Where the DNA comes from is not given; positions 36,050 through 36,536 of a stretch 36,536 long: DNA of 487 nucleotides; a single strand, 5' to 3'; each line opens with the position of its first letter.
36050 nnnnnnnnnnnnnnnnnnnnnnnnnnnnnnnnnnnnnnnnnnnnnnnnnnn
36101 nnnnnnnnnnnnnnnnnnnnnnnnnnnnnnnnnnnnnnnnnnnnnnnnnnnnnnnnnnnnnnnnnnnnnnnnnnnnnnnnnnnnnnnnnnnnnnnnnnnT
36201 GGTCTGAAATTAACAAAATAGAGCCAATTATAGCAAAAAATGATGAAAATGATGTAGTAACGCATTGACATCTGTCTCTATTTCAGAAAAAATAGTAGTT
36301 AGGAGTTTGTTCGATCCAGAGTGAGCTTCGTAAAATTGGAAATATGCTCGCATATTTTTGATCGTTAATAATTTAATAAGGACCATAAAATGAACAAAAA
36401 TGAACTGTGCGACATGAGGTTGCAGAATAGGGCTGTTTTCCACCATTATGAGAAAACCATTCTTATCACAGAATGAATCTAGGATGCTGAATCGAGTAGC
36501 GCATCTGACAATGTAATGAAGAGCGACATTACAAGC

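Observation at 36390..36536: HU-like gene cut after its sixth codon by a sequence starting GTGCG: a group II intron in a housekeeping gene?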

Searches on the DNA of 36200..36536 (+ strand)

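Call 5: search_rna_families(source=window, start=36200, end=36536, threshold=evalue, max_evalue=10, show_alignments=3)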
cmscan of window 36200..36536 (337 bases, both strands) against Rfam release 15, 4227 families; matches with E-value up to 10: 8.
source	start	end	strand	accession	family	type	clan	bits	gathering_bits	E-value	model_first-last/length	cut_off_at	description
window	36457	36536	+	RF02012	group-II-D1D4-7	Intron;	CL00102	27.2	34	0.00053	1-134/151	3'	Group II catalytic intron D1-D4-7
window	36344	36414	-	RF00749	mir-208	Gene; miRNA;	-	20.6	56.4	0.028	1-77/77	no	mir-208 microRNA precursor family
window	36315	36382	+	RF01212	sn2524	Gene; snRNA; snoRNA; CD-box;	-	17.1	44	4.2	1-109/109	no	Small nucleolar RNA sn2524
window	36276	36402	+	RF02921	RT-14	Gene; sRNA;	-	16.4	48.1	7.1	1-144/144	no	RT-14 RNA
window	36339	36443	+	RF01883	TUG1_2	Gene; lncRNA;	-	15.2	90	4.8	1-89/89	no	Taurine upregulated gene 1 conserved region 2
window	36330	36433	-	RF01934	bxd_6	Gene; lncRNA;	-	13.4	50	4.5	1-93/93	no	Bithoraxoid conserved region 6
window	36346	36416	+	RF00749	mir-208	Gene; miRNA;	-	12.7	56.4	6.5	1-77/77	no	mir-208 microRNA precursor family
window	36238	36267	+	RF02480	GlsR14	Gene; snRNA; snoRNA; CD-box;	-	10.1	90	7.5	1-68/68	no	Small nucleolar RNA GlsR14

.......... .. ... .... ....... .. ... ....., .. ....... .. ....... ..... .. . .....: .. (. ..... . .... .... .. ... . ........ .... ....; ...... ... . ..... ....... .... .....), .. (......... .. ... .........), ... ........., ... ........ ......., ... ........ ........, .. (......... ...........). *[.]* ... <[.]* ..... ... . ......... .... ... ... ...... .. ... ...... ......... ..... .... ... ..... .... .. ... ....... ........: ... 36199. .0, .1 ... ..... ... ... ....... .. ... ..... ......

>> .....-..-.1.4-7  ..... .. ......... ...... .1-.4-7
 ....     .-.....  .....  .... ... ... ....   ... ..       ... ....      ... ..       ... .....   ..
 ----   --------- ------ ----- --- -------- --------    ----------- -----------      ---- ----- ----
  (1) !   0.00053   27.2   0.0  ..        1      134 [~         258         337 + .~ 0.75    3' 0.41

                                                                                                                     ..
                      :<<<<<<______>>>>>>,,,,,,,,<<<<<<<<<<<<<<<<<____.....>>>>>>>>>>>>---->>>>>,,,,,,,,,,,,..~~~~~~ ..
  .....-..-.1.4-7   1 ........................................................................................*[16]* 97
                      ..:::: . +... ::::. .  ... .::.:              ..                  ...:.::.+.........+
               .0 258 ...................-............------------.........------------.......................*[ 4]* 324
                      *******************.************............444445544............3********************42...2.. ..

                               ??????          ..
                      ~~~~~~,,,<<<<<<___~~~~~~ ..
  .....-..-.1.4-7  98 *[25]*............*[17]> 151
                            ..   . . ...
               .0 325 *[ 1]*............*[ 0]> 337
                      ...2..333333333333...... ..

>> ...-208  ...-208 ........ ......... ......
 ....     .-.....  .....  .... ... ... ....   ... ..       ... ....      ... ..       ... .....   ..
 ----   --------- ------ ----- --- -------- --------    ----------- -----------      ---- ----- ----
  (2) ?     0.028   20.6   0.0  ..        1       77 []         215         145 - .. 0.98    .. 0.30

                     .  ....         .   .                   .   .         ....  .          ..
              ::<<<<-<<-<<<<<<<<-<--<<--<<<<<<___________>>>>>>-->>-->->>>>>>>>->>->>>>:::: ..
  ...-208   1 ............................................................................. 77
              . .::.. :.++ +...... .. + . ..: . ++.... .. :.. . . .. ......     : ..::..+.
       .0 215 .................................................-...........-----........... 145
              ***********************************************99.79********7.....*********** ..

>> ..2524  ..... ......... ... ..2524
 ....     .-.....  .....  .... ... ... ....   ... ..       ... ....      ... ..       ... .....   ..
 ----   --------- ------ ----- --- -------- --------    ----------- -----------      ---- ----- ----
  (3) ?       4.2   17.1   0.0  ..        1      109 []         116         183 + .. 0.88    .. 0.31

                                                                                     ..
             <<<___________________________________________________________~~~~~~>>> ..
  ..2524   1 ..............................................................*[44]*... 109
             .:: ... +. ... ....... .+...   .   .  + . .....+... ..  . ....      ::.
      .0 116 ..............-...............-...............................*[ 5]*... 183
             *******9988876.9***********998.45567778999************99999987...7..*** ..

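Call 20: search_dna_similar(query=window:36407-36536:+, collection=plasmids, mode=distant, max_evalue=10)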
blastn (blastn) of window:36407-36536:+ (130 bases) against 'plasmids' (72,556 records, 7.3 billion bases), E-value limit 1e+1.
Records with a match: 18; places in all: 25; records where one place covers at least 80% of the query: 11.
Best place of each record, by identity: 90-95% 1; 80-90% 4; 60-80% 13.
By first word of the organism name: Vibrio 10; Shewanella 2; Paraburkholderia 2; Pseudoalteromonas 1; Catenovulum 1; Bacillus 1; Monoglobus 1.
By predicted mobility (MOB-suite, as given by PLSDB): non-mobilizable 8; conjugative 6; mobilizable 4.
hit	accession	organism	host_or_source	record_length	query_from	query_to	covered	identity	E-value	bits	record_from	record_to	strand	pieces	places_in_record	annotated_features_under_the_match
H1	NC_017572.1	Shewanella baltica BA175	-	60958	1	116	89%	75.9%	5e-12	78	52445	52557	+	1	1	none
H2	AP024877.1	Vibrio halioticoli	-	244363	1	119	92%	73.1%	3e-8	64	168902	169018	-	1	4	record has no annotation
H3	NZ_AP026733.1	Shewanella xiamenensis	-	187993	1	116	89%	74.6%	4e-7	62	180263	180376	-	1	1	none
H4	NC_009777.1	Vibrio campbellii ATCC BAA-1116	-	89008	1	115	88%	74.1%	3e-8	65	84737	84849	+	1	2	none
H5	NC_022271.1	Vibrio campbellii ATCC BAA-1116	-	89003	1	115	88%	74.1%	3e-8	65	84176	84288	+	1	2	none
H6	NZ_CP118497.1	Pseudoalteromonas rhizosphaerae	Crassostrea gigas,Bacteria from ...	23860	1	115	88%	73.0%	4e-7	62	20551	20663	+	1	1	none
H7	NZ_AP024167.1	Vibrio alfacsensis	-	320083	1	116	89%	71.6%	5e-5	55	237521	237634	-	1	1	none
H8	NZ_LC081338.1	Vibrio sp. 04Ya108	-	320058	1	116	89%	71.6%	5e-5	55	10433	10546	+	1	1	none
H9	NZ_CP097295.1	Vibrio sp. J383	Atlantic salmon,Tissue sample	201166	1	115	88%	72.2%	4e-6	57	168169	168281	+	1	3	none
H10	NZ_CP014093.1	Vibrio diabolicus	Homo sapiens,blister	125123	1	115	88%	68.7%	1e+0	39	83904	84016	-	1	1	none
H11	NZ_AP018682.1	Vibrio casei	-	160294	1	115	88%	68.7%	1e+0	39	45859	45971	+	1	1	none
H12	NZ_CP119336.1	Vibrio alginolyticus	Takifugu ocellatus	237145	50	116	52%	77.6%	5e-5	55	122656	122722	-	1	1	none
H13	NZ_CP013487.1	Vibrio alginolyticus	seawater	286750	49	109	47%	75.8%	4e+0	38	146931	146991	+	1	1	none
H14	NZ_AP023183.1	Paraburkholderia sp. PGU19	Physopelta gutta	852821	68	118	39%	82.4%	2e-3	49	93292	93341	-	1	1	IS6 family transposase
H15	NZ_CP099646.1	Paraburkholderia fungorum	Arabidopsis thaliana,pure culture,leaf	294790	69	115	36%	80.9%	3e-1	42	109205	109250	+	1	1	none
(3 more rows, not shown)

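Call 21: search_dna_similar(query=window:36407-36536:+, collection=phages, mode=distant, max_evalue=10)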
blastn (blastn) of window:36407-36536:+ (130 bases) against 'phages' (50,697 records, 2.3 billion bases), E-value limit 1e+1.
Records with a match: 7; places in all: 7; records where one place covers at least 80% of the query: 0.
Best place of each record, by identity: 80-90% 7.
By first word of the organism name: Synechococcus 5; Klebsiella 1; Bacteriophage 1.
By host as written in the record: Synechococcus sp. MW02 4; Klebsiella pneumoniae 1; Synechococcus sp. LTWRED 1; - 1.
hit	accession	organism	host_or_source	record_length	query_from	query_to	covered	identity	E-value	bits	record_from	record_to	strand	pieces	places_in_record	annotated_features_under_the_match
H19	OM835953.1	Klebsiella phage KP12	Klebsiella pneumoniae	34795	48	79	25%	87.5%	1e-1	41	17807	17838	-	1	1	hypothetical protein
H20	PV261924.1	Synechococcus phage RN05-S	Synechococcus sp. MW02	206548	47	76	23%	86.7%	1e+0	37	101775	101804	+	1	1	methyltransferase FkbM domain protein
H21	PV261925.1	Synechococcus phage RB11-B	Synechococcus sp. MW02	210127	47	76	23%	86.7%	1e+0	37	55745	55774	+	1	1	methyltransferase FkbM domain protein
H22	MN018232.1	Synechococcus phage S-B43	Synechococcus sp. MW02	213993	47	76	23%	86.7%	1e+0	37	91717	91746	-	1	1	hypothetical protein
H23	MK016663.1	Synechococcus phage S-H68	Synechococcus sp. LTWRED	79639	47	76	23%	86.7%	1e+0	37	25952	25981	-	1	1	hypothetical protein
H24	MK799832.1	Synechococcus phage S-B05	Synechococcus sp. MW02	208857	47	76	23%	86.7%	1e+0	37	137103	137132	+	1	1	hypothetical protein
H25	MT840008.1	Bacteriophage sp.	human fecal samples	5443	38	66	22%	89.7%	4e-1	40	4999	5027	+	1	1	record has no annotation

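Call 22: get_annotated_region(hit=H1, flank=3500)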
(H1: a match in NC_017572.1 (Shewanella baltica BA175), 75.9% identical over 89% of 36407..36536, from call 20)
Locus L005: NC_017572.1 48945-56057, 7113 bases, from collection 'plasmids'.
description: Shewanella baltica BA175 plasmid pSBAL17502, complete sequence
organism: Shewanella baltica BA175 (NCBI taxid 693974)
taxonomy: Bacteria; Pseudomonadota; Gammaproteobacteria; Alteromonadales; Shewanellaceae; Shewanella; Shewanella baltica; Shewanella baltica BA175
host: -; source: -; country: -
typing (MOB-suite, as given by PLSDB): conjugative; relaxase MOBF; mating-pair formation MPF_F
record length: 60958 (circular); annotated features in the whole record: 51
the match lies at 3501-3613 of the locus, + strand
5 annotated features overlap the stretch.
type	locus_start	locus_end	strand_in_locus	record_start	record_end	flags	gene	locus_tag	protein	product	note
CDS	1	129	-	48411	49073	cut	-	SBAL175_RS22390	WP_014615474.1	ParA family protein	-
CDS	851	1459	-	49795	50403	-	-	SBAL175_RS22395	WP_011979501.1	recombinase family protein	-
CDS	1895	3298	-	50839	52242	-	-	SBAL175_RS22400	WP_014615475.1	HEPN domain-containing protein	-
CDS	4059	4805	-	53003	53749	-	istB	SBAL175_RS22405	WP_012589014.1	IS21-like element ISSba20 family helper ATPase IstB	-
CDS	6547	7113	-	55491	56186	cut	-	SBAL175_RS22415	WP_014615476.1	hypothetical protein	-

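Call 23: get_annotated_region(hit=H4, flank=3500)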
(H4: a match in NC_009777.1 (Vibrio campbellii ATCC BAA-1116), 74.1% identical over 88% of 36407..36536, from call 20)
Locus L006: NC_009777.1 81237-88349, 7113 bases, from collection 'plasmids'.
description: Vibrio campbellii ATCC BAA-1116 plasmid pVIBHAR, complete sequence
organism: Vibrio campbellii ATCC BAA-1116 (NCBI taxid 2902295)
taxonomy: Bacteria; Pseudomonadota; Gammaproteobacteria; Vibrionales; Vibrionaceae; Vibrio; Vibrio campbellii; Vibrio campbellii ATCC BAA-1116
host: -; source: -; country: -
typing (MOB-suite, as given by PLSDB): conjugative; replicon rep_cluster_1362,rep_cluster_1874; relaxase MOBP; mating-pair formation MPF_T
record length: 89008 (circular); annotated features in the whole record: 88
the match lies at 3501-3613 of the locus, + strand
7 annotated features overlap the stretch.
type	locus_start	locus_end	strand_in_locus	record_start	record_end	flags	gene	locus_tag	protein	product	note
CDS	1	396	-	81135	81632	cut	-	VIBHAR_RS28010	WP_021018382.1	hypothetical protein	-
CDS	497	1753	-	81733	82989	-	-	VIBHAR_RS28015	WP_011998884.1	Y-family DNA polymerase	-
CDS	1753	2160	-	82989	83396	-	umuD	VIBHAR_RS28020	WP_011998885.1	translesion error-prone DNA polymerase V autoproteolytic subunit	-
CDS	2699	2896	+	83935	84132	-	-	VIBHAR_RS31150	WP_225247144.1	hypothetical protein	-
CDS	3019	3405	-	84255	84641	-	-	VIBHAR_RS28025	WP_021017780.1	lysozyme inhibitor LprI family protein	-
CDS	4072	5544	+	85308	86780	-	ltrA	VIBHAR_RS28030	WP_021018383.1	group II intron reverse transcriptase/maturase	GO:0000373 - Group II intron splicing [Evidence IEA]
CDS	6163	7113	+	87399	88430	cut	-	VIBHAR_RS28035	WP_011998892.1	IS630 family transposase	-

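Call 24: search_rna_families(sources=[L005, L006], threshold=gathering)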
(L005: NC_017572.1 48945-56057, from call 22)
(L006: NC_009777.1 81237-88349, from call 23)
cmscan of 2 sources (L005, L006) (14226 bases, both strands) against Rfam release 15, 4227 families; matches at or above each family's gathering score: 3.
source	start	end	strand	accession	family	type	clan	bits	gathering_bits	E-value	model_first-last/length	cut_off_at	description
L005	3548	3684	+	RF02012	group-II-D1D4-7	Intron;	CL00102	81.9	34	6.1e-16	1-151/151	no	Group II catalytic intron D1-D4-7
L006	3549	3685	+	RF02012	group-II-D1D4-7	Intron;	CL00102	74.9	34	3.3e-14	1-151/151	no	Group II catalytic intron D1-D4-7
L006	5579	5655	+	RF00029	Intron_gpII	Intron;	-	57.9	40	2e-09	1-77/77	no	Group II catalytic intron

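Call 27: get_annotated_region(hit=H3, flank=2600)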
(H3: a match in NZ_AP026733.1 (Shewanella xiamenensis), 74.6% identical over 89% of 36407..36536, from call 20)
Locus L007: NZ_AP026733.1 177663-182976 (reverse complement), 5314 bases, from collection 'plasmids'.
description: Shewanella xiamenensis strain NUITM-VS2 plasmid pNUITM-VS2_1, complete sequence
organism: Shewanella xiamenensis (NCBI taxid 332186)
taxonomy: Bacteria; Pseudomonadota; Gammaproteobacteria; Alteromonadales; Shewanellaceae; Shewanella; Shewanella xiamenensis
host: -; source: -; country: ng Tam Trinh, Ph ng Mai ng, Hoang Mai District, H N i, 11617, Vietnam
typing (MOB-suite, as given by PLSDB): non-mobilizable
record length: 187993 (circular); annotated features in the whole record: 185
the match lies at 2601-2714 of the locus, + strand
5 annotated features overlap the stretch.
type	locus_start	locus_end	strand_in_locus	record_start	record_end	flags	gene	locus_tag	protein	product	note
CDS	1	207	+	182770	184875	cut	-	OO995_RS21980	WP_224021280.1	type I-F CRISPR-associated protein Csy2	-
CDS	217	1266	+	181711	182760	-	csy3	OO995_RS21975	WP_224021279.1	type I-F CRISPR-associated protein Csy3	GO:0043571 - maintenance of CRISPR repeat elements [Evidence IEA]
CDS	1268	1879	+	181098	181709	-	cas6f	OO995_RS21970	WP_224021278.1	type I-F CRISPR-associated endoribonuclease Cas6/Csy4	GO:0043571 - maintenance of CRISPR repeat elements [Evidence IEA]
CDS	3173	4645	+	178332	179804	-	ltrA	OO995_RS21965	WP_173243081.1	group II intron reverse transcriptase/maturase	GO:0000373 - Group II intron splicing [Evidence IEA]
CDS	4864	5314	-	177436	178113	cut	-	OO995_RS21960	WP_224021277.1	hypothetical protein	-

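Call 28: get_annotated_region(hit=H6, flank=2600)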
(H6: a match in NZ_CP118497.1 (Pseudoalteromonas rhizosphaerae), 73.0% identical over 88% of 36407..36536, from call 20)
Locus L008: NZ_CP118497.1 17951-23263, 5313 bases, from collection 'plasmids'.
description: Pseudoalteromonas rhizosphaerae strain hCg-42 plasmid p1, complete sequence
organism: Pseudoalteromonas rhizosphaerae (NCBI taxid 2518973)
taxonomy: Bacteria; Pseudomonadota; Gammaproteobacteria; Alteromonadales; Pseudoalteromonadaceae; Pseudoalteromonas; Pseudoalteromonas rhizosphaerae
host: -; source: Crassostrea gigas,Bacteria from hemolymph,hemolymph; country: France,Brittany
typing (MOB-suite, as given by PLSDB): non-mobilizable
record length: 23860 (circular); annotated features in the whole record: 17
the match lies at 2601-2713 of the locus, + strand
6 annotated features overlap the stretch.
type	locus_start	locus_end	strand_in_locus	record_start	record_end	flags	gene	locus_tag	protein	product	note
CDS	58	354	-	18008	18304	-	-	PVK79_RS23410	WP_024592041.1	hypothetical protein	-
CDS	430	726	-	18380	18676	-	-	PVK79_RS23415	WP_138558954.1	hypothetical protein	-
CDS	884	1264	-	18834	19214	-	-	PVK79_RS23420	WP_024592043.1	hypothetical protein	-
CDS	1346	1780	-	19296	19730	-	-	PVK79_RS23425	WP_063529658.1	hypothetical protein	-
CDS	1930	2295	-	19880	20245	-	-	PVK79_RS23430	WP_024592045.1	glyoxalase superfamily protein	GO:0046677 - response to antibiotic [Evidence IEA]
CDS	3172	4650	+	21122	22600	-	ltrA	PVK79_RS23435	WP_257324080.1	group II intron reverse transcriptase/maturase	GO:0000373 - Group II intron splicing [Evidence IEA]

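Call 29: get_annotated_region(hit=H2, flank=2600)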
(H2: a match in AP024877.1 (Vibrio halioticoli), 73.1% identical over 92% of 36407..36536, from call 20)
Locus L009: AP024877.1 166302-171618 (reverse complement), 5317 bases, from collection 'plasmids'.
description: Vibrio halioticoli IAM 14596 plasmid pIAM14596 DNA, complete sequence
organism: Vibrio halioticoli (NCBI taxid 71388)
taxonomy: Bacteria; Pseudomonadota; Gammaproteobacteria; Vibrionales; Vibrionaceae; Vibrio; Vibrio halioticoli
host: -; source: -; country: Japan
typing (MOB-suite, as given by PLSDB): non-mobilizable
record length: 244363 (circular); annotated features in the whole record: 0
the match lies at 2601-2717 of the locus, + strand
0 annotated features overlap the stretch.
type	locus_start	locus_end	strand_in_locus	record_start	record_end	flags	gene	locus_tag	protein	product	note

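Call 30: get_annotated_region(hit=H7, flank=2600)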
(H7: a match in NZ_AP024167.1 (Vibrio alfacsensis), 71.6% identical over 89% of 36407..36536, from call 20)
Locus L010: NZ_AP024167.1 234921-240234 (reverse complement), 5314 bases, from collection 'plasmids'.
description: Vibrio alfacsensis strain 04Ya108 plasmid pSEA1, complete sequence
organism: Vibrio alfacsensis (NCBI taxid 1074311)
taxonomy: Bacteria; Pseudomonadota; Gammaproteobacteria; Vibrionales; Vibrionaceae; Vibrio; Vibrio alfacsensis
host: -; source: -; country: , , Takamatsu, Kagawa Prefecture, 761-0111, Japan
typing (MOB-suite, as given by PLSDB): mobilizable; relaxase MOBH
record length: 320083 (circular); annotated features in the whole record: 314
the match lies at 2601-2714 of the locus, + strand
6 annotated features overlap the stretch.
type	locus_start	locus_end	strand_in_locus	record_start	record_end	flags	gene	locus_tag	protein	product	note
CDS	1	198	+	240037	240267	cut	-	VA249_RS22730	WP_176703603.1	helix-turn-helix transcriptional regulator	-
CDS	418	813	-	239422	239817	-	-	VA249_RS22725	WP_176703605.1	hypothetical protein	-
CDS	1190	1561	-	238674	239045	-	-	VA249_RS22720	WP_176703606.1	hypothetical protein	-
CDS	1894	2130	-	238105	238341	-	-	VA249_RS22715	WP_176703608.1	hypothetical protein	-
CDS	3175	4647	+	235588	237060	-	ltrA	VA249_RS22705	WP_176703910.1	group II intron reverse transcriptase/maturase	GO:0000373 - Group II intron splicing [Evidence IEA]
CDS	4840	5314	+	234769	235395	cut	-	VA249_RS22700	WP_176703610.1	hypothetical protein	-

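Call 31: get_annotated_region(hit=H9, flank=2600)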
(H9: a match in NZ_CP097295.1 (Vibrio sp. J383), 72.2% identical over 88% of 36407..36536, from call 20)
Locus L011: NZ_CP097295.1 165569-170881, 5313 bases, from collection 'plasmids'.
description: Vibrio sp. J383 plasmid p.J383, complete sequence
organism: Vibrio sp. J383 (NCBI taxid 2942997)
taxonomy: Bacteria; Pseudomonadota; Gammaproteobacteria; Vibrionales; Vibrionaceae; Vibrio; Vibrio sp. J383
host: -; source: Atlantic salmon,Tissue sample; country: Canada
typing (MOB-suite, as given by PLSDB): conjugative; relaxase MOBF; mating-pair formation MPF_F
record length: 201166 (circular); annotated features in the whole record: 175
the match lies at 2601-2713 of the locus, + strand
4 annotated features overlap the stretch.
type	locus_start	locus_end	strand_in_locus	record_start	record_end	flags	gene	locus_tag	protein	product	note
CDS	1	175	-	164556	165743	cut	-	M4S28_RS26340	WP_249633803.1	MotA/TolQ/ExbB proton channel family protein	-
CDS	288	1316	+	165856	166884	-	-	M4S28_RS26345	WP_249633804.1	IS5 family transposase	-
CDS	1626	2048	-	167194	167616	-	-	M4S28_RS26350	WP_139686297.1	hypothetical protein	-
CDS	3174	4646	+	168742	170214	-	ltrA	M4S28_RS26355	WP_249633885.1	group II intron reverse transcriptase/maturase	GO:0000373 - Group II intron splicing [Evidence IEA]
